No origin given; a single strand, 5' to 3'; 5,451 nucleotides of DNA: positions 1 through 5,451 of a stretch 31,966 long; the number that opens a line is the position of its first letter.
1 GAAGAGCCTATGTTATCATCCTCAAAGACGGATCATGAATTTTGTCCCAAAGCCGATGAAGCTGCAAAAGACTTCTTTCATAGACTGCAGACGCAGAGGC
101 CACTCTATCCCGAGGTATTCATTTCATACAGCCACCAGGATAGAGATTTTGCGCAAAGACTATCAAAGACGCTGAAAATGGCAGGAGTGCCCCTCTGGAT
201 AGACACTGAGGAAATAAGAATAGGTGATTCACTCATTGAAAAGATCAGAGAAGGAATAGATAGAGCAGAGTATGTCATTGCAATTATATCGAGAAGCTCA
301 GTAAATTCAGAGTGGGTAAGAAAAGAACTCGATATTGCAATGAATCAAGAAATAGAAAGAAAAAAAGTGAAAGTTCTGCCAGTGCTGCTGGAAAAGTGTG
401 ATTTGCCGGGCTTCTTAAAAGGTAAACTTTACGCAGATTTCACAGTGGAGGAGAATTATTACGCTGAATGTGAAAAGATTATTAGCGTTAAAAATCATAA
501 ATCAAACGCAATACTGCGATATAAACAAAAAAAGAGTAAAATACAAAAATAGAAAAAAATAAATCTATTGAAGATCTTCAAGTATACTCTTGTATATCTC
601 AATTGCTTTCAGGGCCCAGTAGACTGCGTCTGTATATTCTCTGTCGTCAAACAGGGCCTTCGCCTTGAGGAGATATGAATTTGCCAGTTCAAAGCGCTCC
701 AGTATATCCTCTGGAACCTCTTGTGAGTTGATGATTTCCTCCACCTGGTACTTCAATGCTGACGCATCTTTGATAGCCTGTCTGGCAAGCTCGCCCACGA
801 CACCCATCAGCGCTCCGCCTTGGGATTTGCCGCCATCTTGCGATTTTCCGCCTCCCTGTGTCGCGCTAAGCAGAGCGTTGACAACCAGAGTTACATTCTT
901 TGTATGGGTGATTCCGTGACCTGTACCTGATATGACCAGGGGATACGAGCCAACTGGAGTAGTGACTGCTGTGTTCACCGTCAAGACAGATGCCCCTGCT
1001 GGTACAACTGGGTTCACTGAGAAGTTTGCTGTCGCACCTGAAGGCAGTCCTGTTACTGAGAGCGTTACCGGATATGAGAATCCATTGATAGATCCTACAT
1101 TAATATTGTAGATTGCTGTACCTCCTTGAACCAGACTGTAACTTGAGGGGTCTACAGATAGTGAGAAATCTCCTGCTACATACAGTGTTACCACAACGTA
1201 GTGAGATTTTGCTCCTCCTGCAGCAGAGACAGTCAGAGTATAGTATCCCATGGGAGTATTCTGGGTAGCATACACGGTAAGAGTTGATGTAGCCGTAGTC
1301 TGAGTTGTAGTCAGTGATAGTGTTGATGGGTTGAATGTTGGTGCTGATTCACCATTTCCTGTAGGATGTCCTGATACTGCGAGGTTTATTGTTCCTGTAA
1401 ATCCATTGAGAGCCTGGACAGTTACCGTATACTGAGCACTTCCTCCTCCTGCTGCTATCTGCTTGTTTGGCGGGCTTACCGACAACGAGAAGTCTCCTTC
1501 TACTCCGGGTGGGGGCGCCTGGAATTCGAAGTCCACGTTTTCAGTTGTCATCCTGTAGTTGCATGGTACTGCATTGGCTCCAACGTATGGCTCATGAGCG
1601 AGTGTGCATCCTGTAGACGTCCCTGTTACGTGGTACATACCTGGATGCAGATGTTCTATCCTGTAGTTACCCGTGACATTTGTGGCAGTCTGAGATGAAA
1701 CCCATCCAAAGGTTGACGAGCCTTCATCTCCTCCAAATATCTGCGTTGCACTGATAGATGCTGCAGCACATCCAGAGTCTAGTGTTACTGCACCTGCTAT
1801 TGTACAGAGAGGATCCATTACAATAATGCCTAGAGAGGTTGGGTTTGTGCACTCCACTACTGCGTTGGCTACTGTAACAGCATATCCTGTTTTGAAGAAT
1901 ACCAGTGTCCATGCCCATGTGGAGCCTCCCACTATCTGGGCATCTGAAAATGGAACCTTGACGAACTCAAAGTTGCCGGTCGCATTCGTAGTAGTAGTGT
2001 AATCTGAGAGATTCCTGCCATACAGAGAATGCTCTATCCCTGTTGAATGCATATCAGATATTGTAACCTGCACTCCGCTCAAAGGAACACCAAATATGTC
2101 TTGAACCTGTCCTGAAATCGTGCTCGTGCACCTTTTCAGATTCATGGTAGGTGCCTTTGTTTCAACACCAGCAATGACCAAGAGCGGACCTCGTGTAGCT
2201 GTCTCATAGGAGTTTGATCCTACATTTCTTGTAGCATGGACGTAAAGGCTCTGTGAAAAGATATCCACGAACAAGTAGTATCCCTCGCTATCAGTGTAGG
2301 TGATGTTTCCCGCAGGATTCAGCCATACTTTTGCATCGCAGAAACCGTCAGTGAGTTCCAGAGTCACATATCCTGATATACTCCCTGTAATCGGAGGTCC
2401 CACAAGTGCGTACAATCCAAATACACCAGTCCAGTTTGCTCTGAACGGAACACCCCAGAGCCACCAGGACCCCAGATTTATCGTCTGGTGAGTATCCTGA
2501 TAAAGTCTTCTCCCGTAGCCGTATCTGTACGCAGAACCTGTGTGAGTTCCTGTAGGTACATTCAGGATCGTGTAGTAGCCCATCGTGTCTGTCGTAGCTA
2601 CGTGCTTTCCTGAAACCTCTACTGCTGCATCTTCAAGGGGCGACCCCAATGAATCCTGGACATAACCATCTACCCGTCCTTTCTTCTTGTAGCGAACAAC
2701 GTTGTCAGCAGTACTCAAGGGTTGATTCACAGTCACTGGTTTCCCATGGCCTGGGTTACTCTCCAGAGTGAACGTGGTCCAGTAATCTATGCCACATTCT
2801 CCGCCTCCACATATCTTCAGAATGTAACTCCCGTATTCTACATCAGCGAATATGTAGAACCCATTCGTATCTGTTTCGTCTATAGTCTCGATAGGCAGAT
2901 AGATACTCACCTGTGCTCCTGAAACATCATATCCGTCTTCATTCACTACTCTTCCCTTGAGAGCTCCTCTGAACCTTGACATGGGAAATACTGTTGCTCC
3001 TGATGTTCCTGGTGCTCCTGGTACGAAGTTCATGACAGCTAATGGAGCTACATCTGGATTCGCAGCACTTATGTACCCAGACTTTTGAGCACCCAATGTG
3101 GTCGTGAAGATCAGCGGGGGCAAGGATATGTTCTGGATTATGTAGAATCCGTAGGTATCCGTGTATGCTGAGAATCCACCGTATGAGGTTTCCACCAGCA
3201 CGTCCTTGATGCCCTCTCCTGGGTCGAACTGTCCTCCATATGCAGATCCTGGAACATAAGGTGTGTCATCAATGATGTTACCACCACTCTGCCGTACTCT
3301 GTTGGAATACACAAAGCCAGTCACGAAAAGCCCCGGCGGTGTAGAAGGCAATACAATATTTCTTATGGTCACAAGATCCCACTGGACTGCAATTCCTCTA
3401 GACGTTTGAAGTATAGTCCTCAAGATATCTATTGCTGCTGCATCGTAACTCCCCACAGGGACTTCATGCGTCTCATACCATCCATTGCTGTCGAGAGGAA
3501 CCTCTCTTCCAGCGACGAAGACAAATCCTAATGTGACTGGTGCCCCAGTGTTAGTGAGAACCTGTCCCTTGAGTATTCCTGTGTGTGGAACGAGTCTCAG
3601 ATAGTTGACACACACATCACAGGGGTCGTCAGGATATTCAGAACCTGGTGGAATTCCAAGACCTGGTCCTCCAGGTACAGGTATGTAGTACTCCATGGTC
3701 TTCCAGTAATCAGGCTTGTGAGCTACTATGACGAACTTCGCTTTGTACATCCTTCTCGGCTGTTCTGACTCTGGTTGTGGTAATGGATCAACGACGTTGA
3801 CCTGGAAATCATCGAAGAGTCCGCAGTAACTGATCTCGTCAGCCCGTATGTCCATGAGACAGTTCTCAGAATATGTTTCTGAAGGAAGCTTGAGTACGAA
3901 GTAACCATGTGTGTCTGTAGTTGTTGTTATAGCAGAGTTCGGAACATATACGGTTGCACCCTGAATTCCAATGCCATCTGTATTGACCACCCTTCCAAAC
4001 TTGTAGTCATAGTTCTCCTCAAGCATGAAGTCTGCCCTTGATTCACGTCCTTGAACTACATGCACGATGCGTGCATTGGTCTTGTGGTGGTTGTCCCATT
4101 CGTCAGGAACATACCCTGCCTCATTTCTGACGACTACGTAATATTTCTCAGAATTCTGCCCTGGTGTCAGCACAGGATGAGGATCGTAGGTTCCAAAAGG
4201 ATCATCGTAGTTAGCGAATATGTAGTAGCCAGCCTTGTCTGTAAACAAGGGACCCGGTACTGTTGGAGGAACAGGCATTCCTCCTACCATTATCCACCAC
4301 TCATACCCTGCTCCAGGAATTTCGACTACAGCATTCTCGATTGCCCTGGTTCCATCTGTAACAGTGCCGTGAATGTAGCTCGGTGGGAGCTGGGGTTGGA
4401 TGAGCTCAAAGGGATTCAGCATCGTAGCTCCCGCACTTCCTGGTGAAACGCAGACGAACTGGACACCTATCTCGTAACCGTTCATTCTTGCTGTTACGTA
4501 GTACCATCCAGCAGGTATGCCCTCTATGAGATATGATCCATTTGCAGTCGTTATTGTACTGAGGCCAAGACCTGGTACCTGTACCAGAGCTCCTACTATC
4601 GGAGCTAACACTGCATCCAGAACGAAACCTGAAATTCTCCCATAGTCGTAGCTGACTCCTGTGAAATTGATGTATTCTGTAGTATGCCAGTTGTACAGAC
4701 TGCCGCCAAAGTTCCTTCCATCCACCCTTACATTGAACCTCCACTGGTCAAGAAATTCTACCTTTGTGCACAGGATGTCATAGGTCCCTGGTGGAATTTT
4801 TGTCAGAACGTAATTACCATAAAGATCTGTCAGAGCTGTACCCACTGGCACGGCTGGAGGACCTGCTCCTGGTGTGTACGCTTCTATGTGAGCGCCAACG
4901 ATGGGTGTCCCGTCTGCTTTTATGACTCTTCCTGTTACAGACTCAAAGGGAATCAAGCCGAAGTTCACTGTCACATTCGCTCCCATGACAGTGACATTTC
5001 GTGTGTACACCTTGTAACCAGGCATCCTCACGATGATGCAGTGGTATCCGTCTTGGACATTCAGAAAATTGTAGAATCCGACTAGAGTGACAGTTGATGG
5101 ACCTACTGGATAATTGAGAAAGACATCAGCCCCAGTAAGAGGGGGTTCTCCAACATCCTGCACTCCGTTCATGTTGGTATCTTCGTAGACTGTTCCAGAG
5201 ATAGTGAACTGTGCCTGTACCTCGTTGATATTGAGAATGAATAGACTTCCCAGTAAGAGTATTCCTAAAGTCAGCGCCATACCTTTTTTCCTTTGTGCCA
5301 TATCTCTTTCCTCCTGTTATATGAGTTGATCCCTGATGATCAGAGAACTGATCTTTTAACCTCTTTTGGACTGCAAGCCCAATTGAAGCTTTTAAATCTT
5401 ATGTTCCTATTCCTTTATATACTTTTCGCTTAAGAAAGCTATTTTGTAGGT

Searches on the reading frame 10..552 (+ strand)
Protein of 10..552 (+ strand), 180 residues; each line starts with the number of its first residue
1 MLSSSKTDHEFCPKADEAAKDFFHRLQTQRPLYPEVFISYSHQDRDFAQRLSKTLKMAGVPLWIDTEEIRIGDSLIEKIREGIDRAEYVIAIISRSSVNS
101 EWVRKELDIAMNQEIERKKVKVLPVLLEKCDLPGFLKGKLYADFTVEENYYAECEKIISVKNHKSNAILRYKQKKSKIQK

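Call 9: search_protein_families(library=pfam, proteins=[window:10-552:+], max_evalue=0.01)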
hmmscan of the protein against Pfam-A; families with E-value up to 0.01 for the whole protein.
window:10-552:+ (180 aa): 4 families
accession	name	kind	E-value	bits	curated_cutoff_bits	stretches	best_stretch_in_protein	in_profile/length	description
PF13676.11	TIR_2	-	1.8e-32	112.8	28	1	36-152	1-116/122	TIR domain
PF01582.25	TIR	-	6e-13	49.4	21.3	1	36-131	4-100/179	TIR domain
PF08937.16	ThsB_TIR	-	6e-08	33.4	21.2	1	37-118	1-86/100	Thoeris protein ThsB, TIR-like domain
PF10137.14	CAP12-PCTIR_TIR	-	0.00014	22.3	24.7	1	36-96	2-62/119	CAP12/Pycsar effector protein, TIR domain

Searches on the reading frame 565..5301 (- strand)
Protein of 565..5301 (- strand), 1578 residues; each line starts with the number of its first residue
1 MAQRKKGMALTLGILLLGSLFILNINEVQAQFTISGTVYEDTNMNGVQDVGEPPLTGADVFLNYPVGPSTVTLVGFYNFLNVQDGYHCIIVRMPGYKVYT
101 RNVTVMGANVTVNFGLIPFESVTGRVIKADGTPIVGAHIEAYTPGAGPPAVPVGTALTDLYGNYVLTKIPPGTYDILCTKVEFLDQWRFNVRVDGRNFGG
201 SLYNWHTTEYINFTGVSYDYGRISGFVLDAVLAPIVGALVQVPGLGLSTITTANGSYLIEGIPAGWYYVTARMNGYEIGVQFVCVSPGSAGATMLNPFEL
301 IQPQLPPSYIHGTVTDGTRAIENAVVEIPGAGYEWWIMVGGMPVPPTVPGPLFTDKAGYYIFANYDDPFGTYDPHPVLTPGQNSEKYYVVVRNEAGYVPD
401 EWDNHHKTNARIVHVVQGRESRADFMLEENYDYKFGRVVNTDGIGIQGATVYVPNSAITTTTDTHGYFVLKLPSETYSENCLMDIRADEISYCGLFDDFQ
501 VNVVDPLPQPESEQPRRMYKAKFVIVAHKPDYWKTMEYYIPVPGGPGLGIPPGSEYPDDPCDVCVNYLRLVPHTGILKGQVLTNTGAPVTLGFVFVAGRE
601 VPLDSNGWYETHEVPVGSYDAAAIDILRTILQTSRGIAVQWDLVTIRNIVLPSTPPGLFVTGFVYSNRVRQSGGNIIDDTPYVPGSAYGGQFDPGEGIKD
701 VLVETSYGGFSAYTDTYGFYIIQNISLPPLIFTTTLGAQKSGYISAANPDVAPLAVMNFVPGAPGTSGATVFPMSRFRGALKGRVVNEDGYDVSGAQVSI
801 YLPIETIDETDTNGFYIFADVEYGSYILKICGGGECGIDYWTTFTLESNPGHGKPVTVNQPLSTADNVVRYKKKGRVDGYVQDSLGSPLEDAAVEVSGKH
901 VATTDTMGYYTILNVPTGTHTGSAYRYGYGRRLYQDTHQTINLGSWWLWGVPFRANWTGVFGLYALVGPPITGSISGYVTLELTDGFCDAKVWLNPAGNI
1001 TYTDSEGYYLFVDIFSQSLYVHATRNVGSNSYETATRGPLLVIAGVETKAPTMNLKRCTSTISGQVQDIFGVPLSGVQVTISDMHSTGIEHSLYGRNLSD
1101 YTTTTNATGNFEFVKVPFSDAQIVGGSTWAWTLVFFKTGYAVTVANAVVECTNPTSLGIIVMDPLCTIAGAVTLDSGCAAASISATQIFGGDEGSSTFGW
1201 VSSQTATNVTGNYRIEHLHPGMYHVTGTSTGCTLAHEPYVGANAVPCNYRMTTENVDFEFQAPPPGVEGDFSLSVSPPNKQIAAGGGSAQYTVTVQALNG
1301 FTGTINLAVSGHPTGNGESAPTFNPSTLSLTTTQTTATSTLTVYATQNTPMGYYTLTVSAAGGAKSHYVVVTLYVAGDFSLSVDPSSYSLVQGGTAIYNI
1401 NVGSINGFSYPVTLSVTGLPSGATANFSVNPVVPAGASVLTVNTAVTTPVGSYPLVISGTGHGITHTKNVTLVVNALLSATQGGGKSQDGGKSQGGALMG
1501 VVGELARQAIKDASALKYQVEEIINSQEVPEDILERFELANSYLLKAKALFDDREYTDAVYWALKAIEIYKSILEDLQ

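Call 82: search_protein_families(library=pfam, proteins=[window:565-5301:-], max_evalue=0.01)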
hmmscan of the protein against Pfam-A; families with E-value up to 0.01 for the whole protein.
window:565-5301:- (1578 aa): 10 families
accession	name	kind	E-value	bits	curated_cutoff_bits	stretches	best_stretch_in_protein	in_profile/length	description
PF13620.12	CarboxypepD_reg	-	1.6e-63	211.5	32.3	7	223-287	2-71/82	Carboxypeptidase regulatory-like domain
PF13715.12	CarbopepD_reg_2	-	3.7e-29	101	32.2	2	223-286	1-65/88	CarboxypepD_reg-like domain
PF17210.9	SdrD_B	-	6.6e-14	52.5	29.7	1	34-100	3-73/112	SdrD B-like domain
PF17802.7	SpaA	-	1.1e-07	32.4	23.1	0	129-177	8-57/91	Prealbumin-like fold domain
PF00775.27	Dioxygenase_C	-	0.00017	21.5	27.3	0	122-176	32-98/182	Dioxygenase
PF25020.1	TTR_TEN1-4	-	0.00022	21.5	27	0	1057-1091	4-38/86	Teneurin TTR-like domain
PF15976.11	CooC_C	-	0.00056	20.3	29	0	435-474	20-57/93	CS1-pili formation C-terminal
PF08308.17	PEGA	-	0.0021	18.4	20.8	0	81-114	31-63/71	PEGA domain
PF09430.16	EMC7_beta-sandw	-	0.0056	17.3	26.6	0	248-280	22-54/122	ER membrane protein complex subunit 7, beta-sandwich domain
PF21226.3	MalQ_N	-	0.009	16.8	24.1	0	1333-1372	51-90/91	MalQ N-terminal beta sandwich domain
